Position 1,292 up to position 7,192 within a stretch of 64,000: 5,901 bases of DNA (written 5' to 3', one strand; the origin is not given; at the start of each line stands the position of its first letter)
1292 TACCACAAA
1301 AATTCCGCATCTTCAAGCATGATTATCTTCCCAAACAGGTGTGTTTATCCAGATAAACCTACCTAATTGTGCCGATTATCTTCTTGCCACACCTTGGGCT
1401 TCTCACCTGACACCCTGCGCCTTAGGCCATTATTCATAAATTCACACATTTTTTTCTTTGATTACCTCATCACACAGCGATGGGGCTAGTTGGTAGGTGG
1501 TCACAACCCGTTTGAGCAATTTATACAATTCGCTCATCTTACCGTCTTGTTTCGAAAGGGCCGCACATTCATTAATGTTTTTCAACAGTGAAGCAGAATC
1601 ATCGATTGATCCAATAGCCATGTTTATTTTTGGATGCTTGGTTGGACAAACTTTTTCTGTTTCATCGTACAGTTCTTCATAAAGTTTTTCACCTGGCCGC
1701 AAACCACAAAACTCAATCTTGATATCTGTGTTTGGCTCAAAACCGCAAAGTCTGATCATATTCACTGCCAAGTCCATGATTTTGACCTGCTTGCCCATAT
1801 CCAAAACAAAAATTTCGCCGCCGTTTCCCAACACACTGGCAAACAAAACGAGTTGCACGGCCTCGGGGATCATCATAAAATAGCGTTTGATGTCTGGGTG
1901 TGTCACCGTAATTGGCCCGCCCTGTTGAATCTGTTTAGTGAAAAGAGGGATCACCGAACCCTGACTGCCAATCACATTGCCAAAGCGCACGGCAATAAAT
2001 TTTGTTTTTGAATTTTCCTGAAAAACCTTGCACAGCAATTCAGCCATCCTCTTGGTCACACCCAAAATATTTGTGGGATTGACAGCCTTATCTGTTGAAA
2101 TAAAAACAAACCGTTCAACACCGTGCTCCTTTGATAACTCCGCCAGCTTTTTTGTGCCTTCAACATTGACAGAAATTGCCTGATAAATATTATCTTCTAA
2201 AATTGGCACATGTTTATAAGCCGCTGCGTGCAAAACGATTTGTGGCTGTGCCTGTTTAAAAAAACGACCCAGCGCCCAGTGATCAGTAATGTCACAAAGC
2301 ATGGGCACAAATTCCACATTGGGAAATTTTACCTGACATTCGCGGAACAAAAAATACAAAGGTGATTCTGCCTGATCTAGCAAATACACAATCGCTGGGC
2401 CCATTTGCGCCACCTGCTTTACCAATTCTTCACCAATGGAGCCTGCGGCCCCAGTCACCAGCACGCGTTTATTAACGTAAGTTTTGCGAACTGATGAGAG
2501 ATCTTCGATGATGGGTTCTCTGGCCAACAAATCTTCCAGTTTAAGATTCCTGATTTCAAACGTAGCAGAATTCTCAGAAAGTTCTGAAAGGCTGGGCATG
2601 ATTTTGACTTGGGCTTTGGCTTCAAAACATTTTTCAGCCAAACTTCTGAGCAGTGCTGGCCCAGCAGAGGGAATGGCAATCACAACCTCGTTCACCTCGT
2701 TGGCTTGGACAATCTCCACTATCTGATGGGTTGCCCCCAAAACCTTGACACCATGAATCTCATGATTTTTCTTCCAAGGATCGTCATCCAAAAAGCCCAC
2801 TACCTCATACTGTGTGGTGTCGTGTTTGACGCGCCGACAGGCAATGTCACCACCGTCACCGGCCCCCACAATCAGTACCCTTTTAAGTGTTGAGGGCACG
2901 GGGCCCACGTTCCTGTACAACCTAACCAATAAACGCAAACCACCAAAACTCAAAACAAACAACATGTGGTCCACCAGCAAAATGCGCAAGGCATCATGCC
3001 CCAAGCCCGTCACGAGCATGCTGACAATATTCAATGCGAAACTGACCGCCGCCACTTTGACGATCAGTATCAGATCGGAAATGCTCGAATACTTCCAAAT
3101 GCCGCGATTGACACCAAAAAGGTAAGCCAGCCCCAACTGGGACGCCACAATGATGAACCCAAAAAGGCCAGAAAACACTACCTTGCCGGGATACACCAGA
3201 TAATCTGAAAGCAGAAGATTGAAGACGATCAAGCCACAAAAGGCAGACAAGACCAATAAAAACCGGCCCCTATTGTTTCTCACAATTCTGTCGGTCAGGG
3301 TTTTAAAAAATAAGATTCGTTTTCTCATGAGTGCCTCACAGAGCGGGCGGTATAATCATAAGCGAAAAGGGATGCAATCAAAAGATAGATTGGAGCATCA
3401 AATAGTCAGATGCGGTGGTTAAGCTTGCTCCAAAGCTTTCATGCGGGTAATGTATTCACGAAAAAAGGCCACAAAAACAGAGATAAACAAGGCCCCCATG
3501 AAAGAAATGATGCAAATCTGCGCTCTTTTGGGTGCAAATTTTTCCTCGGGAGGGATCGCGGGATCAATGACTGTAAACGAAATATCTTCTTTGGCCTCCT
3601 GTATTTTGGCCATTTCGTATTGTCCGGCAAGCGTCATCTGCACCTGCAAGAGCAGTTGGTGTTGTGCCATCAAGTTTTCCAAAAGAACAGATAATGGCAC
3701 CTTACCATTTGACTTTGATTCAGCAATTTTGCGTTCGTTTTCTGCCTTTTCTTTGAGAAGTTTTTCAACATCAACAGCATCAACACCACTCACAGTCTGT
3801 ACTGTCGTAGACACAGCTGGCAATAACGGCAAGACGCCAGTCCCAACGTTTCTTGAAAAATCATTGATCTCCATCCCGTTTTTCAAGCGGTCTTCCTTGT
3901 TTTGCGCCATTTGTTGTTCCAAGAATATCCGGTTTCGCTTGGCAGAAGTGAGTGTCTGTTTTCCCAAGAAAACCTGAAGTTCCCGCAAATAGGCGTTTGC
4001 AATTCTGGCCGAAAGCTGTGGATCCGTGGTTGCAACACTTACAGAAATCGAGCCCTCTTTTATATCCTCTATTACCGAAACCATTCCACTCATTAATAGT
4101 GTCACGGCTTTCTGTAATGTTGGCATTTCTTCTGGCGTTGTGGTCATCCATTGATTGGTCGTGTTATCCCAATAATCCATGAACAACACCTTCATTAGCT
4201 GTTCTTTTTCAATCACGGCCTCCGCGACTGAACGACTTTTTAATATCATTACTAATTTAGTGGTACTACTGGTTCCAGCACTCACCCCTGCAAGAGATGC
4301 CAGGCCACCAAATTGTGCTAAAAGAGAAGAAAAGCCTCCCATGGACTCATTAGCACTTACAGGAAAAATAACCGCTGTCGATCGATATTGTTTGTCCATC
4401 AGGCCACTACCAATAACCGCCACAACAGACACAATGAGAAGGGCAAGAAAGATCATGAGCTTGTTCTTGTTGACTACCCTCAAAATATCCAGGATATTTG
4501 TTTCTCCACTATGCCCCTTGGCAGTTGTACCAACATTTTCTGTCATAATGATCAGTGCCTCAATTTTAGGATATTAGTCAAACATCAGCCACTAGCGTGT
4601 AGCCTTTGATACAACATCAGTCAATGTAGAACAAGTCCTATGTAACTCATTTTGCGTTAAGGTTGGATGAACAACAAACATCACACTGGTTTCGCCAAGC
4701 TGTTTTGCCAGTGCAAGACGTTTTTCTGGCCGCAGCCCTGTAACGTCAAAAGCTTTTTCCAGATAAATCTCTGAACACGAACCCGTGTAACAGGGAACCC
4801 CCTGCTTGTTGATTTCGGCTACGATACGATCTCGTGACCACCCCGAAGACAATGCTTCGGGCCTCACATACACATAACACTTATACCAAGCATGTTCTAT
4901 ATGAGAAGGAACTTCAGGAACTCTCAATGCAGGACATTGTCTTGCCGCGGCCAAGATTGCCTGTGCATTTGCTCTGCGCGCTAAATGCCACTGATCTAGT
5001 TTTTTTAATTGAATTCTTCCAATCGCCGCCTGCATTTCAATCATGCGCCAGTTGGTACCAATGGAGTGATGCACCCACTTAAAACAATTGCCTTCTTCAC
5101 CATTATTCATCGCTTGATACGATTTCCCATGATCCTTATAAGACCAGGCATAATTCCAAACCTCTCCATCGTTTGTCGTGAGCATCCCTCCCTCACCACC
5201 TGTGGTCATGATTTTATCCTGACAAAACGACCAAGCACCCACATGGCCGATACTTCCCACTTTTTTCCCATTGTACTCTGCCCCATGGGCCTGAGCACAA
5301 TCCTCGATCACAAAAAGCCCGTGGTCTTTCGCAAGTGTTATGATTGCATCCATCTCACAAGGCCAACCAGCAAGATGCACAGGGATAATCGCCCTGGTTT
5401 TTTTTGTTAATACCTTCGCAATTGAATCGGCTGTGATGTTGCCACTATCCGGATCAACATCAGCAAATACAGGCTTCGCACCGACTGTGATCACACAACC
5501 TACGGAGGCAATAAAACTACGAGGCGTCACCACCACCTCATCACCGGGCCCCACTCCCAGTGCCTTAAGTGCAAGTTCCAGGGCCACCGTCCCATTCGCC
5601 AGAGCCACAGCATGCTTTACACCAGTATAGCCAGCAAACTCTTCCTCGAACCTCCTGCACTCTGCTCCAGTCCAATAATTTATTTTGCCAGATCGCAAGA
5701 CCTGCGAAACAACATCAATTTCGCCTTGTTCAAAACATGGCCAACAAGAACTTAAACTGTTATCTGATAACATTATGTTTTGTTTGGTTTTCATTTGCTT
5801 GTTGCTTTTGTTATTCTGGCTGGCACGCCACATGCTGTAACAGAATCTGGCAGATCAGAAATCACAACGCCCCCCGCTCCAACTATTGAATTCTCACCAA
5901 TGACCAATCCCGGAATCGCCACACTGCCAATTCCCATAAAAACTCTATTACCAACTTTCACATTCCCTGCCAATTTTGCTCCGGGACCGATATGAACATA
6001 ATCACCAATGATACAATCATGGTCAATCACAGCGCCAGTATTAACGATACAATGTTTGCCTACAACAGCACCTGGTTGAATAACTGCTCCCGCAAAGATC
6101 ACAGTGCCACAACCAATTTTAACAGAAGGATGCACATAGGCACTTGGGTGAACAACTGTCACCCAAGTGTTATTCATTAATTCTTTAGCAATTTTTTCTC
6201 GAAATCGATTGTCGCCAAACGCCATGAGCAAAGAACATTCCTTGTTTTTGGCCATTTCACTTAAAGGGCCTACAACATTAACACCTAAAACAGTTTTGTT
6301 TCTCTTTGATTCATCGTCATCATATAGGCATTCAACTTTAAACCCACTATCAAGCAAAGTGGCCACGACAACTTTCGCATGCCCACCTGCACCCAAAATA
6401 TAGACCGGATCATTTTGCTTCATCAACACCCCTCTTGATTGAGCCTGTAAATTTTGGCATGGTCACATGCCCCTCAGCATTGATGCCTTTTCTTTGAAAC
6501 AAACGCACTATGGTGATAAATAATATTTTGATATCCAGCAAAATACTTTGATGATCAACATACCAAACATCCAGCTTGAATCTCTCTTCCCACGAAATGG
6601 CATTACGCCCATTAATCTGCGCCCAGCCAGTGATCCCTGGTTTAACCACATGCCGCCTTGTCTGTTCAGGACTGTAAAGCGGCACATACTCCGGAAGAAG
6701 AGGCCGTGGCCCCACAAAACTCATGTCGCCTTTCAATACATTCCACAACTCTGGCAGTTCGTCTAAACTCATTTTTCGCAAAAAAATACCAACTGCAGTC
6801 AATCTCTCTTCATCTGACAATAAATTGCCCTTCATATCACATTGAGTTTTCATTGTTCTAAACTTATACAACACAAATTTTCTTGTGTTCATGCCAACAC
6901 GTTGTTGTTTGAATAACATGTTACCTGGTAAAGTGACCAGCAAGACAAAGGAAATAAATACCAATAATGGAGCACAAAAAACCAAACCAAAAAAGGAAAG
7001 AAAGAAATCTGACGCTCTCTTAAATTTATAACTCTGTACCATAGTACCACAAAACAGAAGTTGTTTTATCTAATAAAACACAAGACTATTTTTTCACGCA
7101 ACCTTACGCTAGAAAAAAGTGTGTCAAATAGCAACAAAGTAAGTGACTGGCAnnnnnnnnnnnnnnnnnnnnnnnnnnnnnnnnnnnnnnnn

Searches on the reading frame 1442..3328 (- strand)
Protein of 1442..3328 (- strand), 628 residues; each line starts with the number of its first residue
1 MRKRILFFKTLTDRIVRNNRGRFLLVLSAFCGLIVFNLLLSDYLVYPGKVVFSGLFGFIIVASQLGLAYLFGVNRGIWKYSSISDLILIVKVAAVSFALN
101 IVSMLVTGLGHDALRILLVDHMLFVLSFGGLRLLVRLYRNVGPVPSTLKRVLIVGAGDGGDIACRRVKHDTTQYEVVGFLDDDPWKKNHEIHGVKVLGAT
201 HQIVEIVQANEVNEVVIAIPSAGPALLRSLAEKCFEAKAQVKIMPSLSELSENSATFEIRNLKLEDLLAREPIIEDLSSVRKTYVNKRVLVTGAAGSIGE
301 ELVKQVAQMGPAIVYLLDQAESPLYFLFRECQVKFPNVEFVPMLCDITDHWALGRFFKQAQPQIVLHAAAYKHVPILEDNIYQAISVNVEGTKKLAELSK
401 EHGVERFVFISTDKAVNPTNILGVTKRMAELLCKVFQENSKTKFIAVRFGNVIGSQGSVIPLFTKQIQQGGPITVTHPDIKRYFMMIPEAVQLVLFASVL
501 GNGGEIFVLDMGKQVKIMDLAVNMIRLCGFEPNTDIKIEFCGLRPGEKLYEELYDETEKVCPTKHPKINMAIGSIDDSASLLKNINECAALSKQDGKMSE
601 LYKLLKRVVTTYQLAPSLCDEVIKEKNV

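Call 7: search_protein_families(library=pfam, proteins=[window:1442-3328:-], max_evalue=0.001)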
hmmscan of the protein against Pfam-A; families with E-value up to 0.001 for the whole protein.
window:1442-3328:- (628 aa): 13 families
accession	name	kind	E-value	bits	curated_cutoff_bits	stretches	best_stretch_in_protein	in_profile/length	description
PF02719.21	Polysacc_synt_2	-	1.5e-110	369.4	20.2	1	289-570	1-290/293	Polysaccharide biosynthesis protein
PF01370.27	Epimerase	-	5.8e-27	95.1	20.9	1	289-500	1-227/240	NAD dependent epimerase/dehydratase family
PF04321.23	RmlD_sub_bind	-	7.2e-18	65.1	27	1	288-414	2-103/287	RmlD substrate binding domain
PF16363.11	GDP_Man_Dehyd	-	3.7e-14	53.4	27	1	290-493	1-232/332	GDP-mannose 4,6 dehydratase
PF13727.12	CoA_binding_3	-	2.7e-12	47.5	25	1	122-245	57-175/175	CoA-binding domain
PF01073.25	3Beta_HSD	-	3.6e-12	46.3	22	1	290-418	1-122/280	3-beta hydroxysteroid dehydrogenase/isomerase family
PF07993.18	NAD_binding_4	-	1.2e-07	31.6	20.1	1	363-419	90-143/258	Male sterility protein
PF00106.31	adh_short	-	3.7e-07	30.3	26.6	1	287-364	1-75/195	short chain dehydrogenase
PF17836.7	PglD_N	-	7.9e-07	30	23.4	1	150-219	1-65/78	PglD N-terminal domain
PF05368.20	NmrA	-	4.3e-06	27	27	1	286-417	2-112/298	NmrA-like family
PF08659.16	KR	-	1.5e-05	25.5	22.6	1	289-411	3-135/180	KR domain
PF01408.29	GFO_IDH_MocA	-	0.00035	21.7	24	0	150-241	2-89/120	Oxidoreductase family, NAD-binding Rossmann fold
PF13460.12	NAD_binding_10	-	0.00055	20.3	27.2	0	293-417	1-103/184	NAD(P)H-binding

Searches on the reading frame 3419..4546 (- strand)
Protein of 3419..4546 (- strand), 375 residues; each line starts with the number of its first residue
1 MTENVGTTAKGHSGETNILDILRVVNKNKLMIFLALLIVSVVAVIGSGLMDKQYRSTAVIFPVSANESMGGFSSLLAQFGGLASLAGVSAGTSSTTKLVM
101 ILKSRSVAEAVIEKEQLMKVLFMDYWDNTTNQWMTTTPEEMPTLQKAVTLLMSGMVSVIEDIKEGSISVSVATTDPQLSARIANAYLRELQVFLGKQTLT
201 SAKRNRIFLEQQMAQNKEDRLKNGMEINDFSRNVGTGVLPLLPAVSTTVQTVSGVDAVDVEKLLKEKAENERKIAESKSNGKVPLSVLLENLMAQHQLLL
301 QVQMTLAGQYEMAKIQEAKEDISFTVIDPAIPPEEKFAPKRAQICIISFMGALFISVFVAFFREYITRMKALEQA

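Call 7: search_protein_families(library=pfam, proteins=[window:3419-4546:-], max_evalue=0.001)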
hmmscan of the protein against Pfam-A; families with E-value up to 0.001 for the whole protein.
window:3419-4546:- (375 aa): 2 families
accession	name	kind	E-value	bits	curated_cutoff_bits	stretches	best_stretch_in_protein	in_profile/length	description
PF02706.20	Wzz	-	4.7e-10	40.1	25.5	1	15-114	2-90/91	Chain length determinant protein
PF13807.11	GNVR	-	3.9e-06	27.1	27.7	1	302-364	19-81/82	G-rich domain on putative tyrosine kinase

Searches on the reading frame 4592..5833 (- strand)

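Call 7: search_protein_families(library=pfam, proteins=[window:4592-5833:-], max_evalue=0.001)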
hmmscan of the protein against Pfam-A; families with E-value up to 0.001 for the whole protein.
window:4592-5833:- (413 aa): 2 families
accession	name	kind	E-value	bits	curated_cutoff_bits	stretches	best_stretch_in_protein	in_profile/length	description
PF01041.23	DegT_DnrJ_EryC1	-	6.7e-101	338.5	19.8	1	35-404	4-359/360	DegT/DnrJ/EryC1/StrS aminotransferase family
PF01212.27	Beta_elim_lyase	-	1.1e-05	25.3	27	1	54-180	29-170/288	Beta-eliminating lyase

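Call 77: search_protein_families(library=ncbifam, proteins=[window:4592-5833:-], max_evalue=1e-10)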
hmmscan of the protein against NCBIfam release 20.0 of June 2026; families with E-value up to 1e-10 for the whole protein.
window:4592-5833:- (413 aa): 7 families
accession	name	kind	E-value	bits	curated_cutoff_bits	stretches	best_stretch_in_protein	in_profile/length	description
TIGR03588.1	PseC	equivalog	7.9e-72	242.2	423.5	1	32-407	7-379/380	UDP-4-amino-4,6-dideoxy-N-acetyl-beta-L-altrosamine transaminase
NF008658.2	PRK11658.1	equivalog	1.1e-62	211.8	631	1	27-408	5-377/379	UDP-4-amino-4-deoxy-L-arabinose aminotransferase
TIGR04181.1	NHT_00031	hypoth_equivalog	1.2e-59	202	420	1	31-346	5-320/359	LegC family aminotransferase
NF008687.0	PRK11706.1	equivalog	8.9e-57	192.5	375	1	32-347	7-315/375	dTDP-4-amino-4,6-dideoxygalactose transaminase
NF011936.0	PRK15407.1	equivalog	6.3e-53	180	423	1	45-410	53-438/440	lipopolysaccharide biosynthesis protein RfbH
TIGR02379.1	ECA_wecE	subfamily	4.6e-51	173.8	434.85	1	31-346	6-315/376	dTDP-4-amino-4,6-dideoxy-D-glucose transaminase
TIGR04427.1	PLP_DesI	equivalog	3.1e-46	158.3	650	1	56-409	51-384/390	dTDP-4-dehydro-6-deoxyglucose aminotransferase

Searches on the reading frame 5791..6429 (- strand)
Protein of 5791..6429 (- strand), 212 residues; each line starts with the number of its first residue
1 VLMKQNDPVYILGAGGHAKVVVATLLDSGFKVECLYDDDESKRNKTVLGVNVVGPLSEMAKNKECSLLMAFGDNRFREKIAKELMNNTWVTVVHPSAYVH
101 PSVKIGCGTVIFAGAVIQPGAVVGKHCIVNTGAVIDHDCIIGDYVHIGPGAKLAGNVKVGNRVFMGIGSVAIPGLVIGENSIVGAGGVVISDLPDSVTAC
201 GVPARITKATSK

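Call 7: search_protein_families(library=pfam, proteins=[window:5791-6429:-], max_evalue=0.001)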
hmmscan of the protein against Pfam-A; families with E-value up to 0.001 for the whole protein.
window:5791-6429:- (212 aa): 3 families
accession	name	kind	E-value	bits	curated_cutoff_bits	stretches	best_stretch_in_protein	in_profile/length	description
PF00132.30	Hexapep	-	8.9e-19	66.8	27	3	120-155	1-36/36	Bacterial transferase hexapeptide (six repeats)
PF17836.7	PglD_N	-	1.4e-13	51.6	23.4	1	9-84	2-78/78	PglD N-terminal domain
PF25084.1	LbH_EIF2B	-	1.6e-06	28.5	54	1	93-186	12-102/105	EIF2B subunit epsilon LbH domain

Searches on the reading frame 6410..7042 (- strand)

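Call 7: search_protein_families(library=pfam, proteins=[window:6410-7042:-], max_evalue=0.001)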
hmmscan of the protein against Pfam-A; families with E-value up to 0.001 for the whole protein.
window:6410-7042:- (210 aa): 1 family
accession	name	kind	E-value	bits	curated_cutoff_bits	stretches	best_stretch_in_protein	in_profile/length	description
PF02397.22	Bac_transf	-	1.5e-62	210.7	27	1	8-182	1-178/179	Bacterial sugar transferase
